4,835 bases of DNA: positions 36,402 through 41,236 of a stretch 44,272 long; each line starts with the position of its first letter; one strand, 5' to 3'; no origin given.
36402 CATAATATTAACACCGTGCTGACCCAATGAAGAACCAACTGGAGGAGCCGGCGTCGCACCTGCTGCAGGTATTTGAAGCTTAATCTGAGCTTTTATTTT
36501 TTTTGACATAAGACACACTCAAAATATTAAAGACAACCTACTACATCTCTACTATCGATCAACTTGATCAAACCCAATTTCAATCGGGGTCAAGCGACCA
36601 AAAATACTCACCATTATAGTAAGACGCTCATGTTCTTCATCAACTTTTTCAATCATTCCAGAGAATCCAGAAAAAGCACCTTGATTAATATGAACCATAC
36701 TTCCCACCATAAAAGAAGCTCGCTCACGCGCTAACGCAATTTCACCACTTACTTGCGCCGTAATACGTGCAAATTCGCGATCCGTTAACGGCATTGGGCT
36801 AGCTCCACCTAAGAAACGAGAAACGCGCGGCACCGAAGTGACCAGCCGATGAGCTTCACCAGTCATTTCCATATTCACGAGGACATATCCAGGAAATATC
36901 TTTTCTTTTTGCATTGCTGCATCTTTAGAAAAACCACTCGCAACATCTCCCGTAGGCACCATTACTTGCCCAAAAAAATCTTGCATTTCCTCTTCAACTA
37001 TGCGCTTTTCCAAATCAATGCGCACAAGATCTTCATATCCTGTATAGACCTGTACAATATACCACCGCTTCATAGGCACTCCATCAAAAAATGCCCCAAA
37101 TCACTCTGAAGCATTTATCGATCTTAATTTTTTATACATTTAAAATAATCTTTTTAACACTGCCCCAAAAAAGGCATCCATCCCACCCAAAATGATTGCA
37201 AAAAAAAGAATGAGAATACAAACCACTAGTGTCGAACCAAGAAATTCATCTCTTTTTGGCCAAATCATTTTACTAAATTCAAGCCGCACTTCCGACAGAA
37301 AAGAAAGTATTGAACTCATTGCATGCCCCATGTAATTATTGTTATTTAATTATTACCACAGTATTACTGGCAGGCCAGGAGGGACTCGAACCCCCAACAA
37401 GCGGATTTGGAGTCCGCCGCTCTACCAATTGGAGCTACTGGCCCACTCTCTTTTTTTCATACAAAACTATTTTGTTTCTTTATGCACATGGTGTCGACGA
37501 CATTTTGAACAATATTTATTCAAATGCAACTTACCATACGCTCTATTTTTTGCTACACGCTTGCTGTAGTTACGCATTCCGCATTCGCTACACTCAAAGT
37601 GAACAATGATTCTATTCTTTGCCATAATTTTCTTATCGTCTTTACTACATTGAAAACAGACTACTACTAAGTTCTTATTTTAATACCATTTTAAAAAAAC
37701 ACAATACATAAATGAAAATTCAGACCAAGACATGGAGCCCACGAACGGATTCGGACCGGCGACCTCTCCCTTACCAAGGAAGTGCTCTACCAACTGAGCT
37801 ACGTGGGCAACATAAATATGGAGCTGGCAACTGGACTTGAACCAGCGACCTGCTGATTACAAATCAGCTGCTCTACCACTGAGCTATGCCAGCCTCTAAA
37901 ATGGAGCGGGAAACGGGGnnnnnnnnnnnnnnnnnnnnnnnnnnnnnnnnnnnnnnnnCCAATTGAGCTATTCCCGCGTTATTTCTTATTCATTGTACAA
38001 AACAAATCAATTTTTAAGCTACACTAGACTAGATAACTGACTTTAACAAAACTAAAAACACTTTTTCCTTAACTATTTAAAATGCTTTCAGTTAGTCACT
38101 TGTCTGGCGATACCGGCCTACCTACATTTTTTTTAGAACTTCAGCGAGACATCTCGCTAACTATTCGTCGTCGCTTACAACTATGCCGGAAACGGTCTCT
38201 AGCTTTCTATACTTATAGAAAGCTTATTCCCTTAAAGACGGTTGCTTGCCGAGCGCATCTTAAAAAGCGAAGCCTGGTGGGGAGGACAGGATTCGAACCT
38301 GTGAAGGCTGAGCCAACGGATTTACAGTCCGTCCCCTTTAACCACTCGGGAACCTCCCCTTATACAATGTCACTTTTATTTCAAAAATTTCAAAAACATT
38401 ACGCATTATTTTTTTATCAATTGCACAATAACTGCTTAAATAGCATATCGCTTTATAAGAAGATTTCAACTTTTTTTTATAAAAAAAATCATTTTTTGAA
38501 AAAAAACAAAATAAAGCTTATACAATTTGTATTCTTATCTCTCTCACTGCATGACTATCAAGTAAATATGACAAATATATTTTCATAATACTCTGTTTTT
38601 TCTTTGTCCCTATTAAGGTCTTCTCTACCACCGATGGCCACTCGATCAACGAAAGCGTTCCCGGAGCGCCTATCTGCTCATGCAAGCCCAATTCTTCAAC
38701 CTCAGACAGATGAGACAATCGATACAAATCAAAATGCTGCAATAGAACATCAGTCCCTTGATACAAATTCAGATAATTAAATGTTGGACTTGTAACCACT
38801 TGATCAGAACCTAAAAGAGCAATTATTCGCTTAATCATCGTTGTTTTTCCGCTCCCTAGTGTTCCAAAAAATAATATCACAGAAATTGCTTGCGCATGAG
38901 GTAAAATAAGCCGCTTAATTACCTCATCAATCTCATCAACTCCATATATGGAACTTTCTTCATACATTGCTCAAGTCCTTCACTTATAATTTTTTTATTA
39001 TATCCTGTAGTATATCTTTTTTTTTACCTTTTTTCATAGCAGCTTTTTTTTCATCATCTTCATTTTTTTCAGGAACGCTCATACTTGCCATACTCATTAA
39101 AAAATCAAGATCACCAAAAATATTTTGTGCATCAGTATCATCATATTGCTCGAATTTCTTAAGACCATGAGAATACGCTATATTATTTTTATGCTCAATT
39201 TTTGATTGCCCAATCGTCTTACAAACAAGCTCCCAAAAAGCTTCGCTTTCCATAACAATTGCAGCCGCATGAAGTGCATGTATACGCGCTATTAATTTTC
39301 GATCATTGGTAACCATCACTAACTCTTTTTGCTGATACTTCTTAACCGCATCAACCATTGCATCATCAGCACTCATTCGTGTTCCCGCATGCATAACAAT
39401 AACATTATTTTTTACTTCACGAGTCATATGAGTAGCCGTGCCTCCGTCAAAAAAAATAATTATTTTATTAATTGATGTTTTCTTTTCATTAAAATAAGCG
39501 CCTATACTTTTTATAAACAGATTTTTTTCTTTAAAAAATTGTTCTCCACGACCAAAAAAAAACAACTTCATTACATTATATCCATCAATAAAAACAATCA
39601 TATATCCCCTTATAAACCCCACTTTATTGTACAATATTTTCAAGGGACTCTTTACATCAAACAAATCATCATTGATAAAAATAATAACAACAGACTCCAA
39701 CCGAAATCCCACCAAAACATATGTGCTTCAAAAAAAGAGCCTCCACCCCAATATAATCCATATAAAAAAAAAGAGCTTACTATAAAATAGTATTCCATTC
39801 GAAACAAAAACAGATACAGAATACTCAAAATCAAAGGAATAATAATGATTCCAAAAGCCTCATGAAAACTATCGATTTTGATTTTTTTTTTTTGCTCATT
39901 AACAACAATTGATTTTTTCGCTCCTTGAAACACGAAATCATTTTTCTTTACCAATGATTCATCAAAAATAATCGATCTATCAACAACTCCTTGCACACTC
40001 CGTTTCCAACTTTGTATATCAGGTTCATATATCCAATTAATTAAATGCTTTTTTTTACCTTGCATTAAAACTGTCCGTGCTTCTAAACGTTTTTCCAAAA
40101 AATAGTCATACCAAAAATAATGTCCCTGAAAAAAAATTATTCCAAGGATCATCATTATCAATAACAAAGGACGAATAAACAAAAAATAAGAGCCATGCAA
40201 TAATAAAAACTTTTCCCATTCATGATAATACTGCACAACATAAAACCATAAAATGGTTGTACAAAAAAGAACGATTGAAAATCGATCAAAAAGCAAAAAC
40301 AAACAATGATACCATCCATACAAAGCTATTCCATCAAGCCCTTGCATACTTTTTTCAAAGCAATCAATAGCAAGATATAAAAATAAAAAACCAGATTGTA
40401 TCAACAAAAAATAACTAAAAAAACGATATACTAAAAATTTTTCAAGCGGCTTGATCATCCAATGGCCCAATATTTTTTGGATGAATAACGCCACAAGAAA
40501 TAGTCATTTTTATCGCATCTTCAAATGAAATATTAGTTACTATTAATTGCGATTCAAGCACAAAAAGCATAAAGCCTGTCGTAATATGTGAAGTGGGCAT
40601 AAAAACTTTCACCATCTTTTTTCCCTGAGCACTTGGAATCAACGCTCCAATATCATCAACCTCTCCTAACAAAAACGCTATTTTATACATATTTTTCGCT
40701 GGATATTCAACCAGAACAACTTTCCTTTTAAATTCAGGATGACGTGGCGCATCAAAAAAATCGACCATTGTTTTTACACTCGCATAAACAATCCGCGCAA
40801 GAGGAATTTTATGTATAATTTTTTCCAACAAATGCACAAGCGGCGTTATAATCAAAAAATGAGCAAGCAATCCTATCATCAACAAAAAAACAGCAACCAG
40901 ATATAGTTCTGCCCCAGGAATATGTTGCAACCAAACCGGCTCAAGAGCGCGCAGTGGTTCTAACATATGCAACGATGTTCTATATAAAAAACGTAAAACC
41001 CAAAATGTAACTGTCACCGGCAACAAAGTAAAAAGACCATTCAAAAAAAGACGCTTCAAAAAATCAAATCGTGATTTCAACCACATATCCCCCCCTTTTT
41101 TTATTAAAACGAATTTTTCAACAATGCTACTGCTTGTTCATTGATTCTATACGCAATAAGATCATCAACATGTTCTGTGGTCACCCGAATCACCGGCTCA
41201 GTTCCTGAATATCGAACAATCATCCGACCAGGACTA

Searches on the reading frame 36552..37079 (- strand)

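Call 63: search_protein_families(library=pfam, proteins=[window:36552-37079:-], max_evalue=0.01)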
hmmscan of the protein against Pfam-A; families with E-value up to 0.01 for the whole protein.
window:36552-37079:- (175 aa): 2 families
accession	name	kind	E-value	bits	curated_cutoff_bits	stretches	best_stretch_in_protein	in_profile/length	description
PF02357.24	NusG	-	7.1e-20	71.8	22.2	1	4-106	1-92/93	Transcription termination factor nusG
PF00467.35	KOW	-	0.0028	17.9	22.3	1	125-155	1-31/32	KOW motif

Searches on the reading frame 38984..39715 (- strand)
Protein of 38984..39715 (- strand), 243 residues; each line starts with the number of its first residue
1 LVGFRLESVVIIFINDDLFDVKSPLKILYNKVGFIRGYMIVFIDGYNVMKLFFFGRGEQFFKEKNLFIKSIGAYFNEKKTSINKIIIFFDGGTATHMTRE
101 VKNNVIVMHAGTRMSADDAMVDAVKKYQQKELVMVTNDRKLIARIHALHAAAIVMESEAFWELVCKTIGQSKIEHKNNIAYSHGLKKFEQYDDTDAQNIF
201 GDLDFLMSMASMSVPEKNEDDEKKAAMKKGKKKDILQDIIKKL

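Call 15: search_protein_families(library=pfam, proteins=[window:38984-39715:-], max_evalue=0.001)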
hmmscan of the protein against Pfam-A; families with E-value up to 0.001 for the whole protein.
window:38984-39715:- (243 aa): 2 families
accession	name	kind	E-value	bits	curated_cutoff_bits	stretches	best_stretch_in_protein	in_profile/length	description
PF05991.17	NYN_YacP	-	1.1e-08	35.7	24.6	1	41-177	1-140/166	YacP-like NYN domain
PF12264.14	Waikav_capsid_1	-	0.00069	19.6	24.8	1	80-167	58-144/197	Waikavirus capsid protein 1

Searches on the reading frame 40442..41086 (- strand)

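Call 15: search_protein_families(library=pfam, proteins=[window:40442-41086:-], max_evalue=0.001)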
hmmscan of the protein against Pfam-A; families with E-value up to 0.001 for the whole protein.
window:40442-41086:- (214 aa): 1 family
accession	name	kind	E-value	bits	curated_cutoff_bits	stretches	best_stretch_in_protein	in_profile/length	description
PF04367.18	DUF502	-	2.9e-23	82.2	23.8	1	63-170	2-106/107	Protein of unknown function (DUF502)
